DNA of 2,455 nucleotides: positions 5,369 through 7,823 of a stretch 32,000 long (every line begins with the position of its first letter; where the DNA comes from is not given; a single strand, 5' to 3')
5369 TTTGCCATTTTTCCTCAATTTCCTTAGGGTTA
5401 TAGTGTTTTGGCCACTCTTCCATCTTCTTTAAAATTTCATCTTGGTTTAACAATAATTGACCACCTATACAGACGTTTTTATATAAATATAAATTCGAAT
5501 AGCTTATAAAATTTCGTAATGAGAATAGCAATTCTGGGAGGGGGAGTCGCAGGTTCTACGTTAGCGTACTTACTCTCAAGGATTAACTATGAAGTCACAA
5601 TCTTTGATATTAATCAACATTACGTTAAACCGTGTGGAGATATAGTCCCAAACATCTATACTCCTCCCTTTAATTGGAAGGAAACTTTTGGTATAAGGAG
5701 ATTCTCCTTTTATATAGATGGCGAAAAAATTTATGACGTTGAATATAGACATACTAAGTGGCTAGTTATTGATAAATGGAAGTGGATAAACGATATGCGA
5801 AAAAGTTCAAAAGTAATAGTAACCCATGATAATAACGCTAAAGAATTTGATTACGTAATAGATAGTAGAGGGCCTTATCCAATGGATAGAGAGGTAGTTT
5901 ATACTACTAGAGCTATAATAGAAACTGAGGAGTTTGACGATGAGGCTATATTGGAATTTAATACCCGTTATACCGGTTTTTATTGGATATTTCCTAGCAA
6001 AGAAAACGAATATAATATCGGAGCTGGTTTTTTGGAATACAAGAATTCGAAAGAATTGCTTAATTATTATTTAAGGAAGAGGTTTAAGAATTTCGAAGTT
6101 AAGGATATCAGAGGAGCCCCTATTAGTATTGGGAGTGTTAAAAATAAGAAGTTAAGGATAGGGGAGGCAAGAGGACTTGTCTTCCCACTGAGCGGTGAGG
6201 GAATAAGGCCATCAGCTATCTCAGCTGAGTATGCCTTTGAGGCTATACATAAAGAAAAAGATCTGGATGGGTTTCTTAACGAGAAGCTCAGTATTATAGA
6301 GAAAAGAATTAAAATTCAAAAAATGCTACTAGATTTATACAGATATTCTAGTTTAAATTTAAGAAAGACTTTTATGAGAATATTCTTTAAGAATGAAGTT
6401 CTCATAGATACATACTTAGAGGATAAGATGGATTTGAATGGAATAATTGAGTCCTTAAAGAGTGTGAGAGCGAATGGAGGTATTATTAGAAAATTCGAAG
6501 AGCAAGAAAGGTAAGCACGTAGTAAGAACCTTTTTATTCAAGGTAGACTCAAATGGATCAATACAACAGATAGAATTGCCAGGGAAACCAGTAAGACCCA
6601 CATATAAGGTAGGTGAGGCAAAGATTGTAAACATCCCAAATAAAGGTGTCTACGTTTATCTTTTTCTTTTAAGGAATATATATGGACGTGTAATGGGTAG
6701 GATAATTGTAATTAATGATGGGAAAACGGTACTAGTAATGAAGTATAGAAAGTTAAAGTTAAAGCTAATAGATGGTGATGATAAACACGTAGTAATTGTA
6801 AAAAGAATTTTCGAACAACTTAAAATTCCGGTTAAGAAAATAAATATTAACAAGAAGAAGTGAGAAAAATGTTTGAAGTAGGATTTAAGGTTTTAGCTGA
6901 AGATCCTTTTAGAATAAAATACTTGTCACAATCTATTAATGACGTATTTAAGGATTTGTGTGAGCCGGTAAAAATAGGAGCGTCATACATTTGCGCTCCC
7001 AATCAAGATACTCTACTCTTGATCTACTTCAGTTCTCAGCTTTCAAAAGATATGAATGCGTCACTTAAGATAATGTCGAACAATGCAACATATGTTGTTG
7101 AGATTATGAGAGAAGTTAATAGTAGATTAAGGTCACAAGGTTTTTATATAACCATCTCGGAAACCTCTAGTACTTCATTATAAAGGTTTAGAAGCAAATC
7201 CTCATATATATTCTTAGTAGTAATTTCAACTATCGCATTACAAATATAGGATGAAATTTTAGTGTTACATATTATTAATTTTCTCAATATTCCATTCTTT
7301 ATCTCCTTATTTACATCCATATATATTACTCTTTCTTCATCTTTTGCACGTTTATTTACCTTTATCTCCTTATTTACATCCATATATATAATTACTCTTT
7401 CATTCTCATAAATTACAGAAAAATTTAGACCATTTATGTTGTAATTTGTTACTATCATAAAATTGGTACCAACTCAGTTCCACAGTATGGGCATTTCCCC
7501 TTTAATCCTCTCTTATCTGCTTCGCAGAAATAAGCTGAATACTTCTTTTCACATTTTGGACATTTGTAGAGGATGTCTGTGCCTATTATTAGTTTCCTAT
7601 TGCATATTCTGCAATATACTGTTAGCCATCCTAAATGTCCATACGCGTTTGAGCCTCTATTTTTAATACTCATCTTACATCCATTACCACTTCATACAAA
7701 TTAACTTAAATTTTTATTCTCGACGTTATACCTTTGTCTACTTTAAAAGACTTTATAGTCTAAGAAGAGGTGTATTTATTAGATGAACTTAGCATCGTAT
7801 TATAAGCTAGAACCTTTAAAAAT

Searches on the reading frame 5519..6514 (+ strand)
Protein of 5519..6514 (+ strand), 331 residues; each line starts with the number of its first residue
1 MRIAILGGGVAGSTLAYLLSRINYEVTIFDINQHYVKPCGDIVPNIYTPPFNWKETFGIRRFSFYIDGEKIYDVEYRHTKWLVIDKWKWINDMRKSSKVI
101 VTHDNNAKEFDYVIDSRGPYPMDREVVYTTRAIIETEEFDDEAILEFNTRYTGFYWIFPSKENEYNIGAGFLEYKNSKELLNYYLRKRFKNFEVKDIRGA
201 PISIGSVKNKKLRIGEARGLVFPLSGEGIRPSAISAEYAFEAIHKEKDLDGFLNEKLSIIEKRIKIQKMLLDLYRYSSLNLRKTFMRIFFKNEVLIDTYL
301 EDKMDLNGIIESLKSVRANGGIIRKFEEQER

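Call 48: search_protein_families(library=pfam, proteins=[window:5519-6514:+], max_evalue=0.01)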
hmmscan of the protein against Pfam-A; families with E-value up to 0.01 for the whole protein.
window:5519-6514:+ (331 aa): 8 families
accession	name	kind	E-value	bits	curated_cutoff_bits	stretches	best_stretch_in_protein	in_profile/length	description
PF22578.2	GGR_cat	-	7.3e-06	26.2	27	1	151-194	30-77/88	Geranylgeranyl reductase catalytic domain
PF13450.12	NAD_binding_8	-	1e-05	26.1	21.9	1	5-34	1-30/68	NAD(P)-binding Rossmann-like domain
PF01266.30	DAO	-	0.00042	20.4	27.9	1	2-30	1-29/353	FAD dependent oxidoreductase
PF03721.20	UDPG_MGDP_dh_N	-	0.0011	19.1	27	1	1-50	1-50/187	UDP-glucose/GDP-mannose dehydrogenase family, NAD binding domain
PF00070.33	Pyr_redox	-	0.0017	19.3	22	1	2-34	1-33/82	Pyridine nucleotide-disulphide oxidoreductase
PF01262.27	AlaDh_PNT_C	-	0.0032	17.3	23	1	2-38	30-66/214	Alanine dehydrogenase/PNT, C-terminal domain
PF02737.24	3HCDH_N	-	0.0048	17.3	22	1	3-37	2-36/180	3-hydroxyacyl-CoA dehydrogenase, NAD binding domain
PF07992.20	Pyr_redox_2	-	0.0054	16.6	26.1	1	2-38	144-180/291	Pyridine nucleotide-disulphide oxidoreductase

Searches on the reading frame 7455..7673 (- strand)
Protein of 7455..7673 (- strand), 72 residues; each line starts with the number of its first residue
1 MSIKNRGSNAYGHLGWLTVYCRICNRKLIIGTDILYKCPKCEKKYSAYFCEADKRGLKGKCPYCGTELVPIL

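Call 72: search_protein_families(library=pfam, proteins=[window:7455-7673:-], max_evalue=0.01)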
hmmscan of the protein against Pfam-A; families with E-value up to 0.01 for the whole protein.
window:7455-7673:- (72 aa): 5 families
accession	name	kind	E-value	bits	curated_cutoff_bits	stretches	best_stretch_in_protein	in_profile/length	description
PF19335.5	HMBD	-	1.5e-05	25.3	23.6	1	58-70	15-27/28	Heavy metal binding domain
PF12773.13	DZR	-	0.0014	19.2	27.3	0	20-50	14-41/45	Double zinc ribbon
PF14446.12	Prok-RING_1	-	0.0028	18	29.1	0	20-44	6-29/54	Prokaryotic RING finger family 1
PF14311.12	DUF4379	-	0.0071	17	24.5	1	34-65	26-54/56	Probable Treble clef zinc finger domain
PF02892.21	zf-BED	-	0.0089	16.5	20.6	0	18-30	16-28/44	BED zinc finger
